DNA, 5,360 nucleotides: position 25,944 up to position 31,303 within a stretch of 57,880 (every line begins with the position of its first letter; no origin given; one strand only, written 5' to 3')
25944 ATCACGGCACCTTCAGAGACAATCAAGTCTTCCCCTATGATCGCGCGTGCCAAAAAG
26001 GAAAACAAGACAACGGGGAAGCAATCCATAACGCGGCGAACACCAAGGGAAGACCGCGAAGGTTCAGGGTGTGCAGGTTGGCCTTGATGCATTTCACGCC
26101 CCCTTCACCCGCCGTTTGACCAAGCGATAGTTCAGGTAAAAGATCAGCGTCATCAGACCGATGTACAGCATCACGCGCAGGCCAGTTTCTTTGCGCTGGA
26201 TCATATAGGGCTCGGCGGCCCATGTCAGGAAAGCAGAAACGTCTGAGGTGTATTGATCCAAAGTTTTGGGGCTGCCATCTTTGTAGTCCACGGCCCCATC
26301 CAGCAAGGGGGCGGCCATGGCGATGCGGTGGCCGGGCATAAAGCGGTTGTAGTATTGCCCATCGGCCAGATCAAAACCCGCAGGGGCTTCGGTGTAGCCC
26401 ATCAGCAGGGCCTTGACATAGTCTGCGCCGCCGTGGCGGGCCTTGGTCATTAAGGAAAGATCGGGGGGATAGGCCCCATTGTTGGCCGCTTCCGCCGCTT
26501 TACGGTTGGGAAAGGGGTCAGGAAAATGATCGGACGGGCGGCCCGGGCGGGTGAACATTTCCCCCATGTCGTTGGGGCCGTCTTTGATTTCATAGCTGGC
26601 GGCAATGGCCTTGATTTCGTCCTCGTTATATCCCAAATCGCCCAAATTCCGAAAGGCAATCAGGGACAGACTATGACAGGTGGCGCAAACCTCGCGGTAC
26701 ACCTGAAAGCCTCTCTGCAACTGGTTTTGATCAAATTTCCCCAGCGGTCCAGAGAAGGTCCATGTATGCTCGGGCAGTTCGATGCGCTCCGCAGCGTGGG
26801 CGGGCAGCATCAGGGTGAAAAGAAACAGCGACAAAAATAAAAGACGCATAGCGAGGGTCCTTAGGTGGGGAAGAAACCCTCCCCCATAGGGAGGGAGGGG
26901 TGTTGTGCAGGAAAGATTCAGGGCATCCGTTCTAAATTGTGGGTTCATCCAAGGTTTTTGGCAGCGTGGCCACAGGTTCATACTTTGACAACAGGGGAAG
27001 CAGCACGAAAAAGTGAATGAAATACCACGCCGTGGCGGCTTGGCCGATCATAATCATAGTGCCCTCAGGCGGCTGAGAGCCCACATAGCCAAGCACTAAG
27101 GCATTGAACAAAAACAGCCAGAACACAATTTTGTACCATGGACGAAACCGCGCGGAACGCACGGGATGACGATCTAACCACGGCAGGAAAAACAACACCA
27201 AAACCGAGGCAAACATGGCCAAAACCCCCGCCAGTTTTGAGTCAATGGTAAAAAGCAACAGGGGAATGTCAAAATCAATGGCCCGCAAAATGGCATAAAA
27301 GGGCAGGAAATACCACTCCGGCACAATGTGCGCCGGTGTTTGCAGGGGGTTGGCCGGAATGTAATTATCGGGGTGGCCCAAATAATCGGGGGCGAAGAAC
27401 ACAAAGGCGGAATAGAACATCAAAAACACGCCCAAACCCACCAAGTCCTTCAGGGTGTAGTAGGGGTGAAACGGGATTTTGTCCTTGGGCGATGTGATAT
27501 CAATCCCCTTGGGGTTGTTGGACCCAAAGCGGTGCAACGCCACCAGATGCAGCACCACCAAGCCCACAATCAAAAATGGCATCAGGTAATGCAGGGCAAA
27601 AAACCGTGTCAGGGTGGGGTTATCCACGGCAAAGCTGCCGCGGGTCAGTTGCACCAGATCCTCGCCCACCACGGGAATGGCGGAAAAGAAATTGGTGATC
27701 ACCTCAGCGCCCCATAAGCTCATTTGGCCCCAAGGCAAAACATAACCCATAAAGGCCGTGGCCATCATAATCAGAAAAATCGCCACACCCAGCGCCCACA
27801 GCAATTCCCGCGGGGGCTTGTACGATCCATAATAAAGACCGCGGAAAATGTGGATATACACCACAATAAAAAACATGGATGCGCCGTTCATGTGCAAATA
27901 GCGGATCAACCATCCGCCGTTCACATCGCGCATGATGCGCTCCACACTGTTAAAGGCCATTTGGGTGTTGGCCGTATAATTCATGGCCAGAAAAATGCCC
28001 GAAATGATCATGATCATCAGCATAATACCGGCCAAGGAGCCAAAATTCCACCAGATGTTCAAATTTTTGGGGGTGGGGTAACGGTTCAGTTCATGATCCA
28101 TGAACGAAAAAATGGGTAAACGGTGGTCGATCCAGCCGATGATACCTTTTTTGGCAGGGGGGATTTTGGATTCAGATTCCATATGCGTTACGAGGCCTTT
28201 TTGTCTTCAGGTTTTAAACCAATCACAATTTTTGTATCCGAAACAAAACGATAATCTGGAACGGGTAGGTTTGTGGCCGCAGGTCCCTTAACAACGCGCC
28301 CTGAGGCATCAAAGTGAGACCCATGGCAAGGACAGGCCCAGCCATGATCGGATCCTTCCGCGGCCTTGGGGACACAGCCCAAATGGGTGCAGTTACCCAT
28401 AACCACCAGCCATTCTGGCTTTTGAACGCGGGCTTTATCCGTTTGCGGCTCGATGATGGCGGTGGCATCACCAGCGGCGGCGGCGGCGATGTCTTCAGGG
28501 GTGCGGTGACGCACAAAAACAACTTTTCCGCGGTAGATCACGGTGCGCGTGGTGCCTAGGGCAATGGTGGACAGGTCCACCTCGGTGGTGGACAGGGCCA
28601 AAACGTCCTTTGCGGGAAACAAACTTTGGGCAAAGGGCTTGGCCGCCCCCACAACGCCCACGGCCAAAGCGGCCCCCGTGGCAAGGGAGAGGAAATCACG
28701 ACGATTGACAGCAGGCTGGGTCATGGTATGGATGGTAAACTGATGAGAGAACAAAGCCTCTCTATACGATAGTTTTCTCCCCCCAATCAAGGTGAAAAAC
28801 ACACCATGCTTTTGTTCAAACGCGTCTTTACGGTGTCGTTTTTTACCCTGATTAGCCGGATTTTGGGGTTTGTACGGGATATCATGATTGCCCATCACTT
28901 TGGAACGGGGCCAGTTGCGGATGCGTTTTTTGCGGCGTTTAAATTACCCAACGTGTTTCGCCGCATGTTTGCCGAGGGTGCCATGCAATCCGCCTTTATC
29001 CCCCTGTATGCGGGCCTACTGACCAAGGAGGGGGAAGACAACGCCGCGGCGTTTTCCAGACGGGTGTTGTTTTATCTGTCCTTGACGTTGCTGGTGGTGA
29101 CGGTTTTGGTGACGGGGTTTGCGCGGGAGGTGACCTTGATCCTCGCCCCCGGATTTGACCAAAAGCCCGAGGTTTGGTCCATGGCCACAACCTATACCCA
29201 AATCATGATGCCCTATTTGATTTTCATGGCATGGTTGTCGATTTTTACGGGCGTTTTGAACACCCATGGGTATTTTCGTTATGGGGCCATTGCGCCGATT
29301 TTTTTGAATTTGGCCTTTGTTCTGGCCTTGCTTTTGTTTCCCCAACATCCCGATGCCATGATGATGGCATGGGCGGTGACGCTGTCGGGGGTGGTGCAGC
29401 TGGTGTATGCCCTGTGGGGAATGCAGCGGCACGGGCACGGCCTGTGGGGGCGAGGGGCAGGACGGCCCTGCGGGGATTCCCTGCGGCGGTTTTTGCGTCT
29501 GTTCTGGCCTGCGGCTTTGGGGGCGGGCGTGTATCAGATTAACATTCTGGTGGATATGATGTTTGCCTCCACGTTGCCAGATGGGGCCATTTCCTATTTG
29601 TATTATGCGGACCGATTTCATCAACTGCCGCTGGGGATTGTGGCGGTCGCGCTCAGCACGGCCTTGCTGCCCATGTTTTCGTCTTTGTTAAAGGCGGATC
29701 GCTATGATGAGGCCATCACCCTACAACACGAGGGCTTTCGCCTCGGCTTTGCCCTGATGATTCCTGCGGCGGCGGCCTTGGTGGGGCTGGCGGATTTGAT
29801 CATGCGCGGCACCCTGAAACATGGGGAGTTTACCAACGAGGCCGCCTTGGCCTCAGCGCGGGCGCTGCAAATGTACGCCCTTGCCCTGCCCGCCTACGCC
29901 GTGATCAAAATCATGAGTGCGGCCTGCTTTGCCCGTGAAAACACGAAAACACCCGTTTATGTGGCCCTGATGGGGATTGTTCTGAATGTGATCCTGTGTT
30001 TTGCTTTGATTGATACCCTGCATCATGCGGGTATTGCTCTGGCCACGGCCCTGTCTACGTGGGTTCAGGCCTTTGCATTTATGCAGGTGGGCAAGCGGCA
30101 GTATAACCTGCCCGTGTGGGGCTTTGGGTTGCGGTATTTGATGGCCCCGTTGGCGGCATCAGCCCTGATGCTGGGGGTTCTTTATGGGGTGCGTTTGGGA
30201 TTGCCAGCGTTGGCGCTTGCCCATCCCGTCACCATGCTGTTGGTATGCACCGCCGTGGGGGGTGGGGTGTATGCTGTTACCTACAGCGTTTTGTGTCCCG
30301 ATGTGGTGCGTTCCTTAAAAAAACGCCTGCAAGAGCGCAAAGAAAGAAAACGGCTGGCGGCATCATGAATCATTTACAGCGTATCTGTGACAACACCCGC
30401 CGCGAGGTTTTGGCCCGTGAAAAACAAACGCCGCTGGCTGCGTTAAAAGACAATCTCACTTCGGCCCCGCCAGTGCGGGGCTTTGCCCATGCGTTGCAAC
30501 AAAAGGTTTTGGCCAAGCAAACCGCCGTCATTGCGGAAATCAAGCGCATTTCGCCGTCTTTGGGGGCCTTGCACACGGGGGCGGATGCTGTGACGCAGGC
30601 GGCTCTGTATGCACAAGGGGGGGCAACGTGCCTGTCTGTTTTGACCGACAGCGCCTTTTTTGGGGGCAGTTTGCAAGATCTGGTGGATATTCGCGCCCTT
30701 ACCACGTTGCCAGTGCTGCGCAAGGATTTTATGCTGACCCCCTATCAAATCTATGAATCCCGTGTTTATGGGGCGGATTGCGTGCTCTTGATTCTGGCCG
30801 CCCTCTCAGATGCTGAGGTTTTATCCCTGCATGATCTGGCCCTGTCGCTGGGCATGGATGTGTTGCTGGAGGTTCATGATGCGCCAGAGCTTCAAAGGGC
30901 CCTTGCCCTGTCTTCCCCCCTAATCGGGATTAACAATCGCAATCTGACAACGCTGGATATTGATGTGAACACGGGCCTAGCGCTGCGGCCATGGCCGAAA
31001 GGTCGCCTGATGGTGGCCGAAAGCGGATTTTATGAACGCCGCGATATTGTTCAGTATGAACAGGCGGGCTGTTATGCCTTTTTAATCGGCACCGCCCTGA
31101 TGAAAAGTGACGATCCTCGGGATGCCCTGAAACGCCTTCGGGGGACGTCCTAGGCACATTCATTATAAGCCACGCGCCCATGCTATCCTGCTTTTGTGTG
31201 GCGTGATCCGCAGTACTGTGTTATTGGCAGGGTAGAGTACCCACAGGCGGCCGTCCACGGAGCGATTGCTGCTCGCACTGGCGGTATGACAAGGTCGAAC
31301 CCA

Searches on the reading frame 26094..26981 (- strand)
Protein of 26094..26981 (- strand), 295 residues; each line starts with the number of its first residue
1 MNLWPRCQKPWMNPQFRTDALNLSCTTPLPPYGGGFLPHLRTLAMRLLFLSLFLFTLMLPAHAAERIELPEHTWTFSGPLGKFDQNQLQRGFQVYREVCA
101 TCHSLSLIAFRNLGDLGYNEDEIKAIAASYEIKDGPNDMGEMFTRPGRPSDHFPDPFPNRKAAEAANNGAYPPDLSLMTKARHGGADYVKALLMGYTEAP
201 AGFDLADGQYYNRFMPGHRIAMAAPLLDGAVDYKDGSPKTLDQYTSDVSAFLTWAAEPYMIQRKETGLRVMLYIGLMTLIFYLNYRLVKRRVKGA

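Call 69: search_protein_families(library=pfam, proteins=[window:26094-26981:-], max_evalue=0.0001)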
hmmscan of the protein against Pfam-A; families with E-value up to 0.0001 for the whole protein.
window:26094-26981:- (295 aa): 1 family
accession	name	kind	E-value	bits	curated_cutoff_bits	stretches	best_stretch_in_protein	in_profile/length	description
PF02167.20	Cytochrom_C1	-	1.1e-95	319.9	22.8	1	74-290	1-217/219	Cytochrome C1 family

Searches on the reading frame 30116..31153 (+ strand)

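Call 19: search_protein_families(library=pfam, proteins=[window:30116-31153:+], max_evalue=0.00001)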
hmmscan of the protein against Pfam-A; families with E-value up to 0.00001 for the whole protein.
window:30116-31153:+ (345 aa): 1 family
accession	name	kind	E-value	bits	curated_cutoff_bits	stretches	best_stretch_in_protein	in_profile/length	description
PF00218.27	IGPS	-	4.2e-83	278.9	27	1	87-341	1-254/254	Indole-3-glycerol phosphate synthase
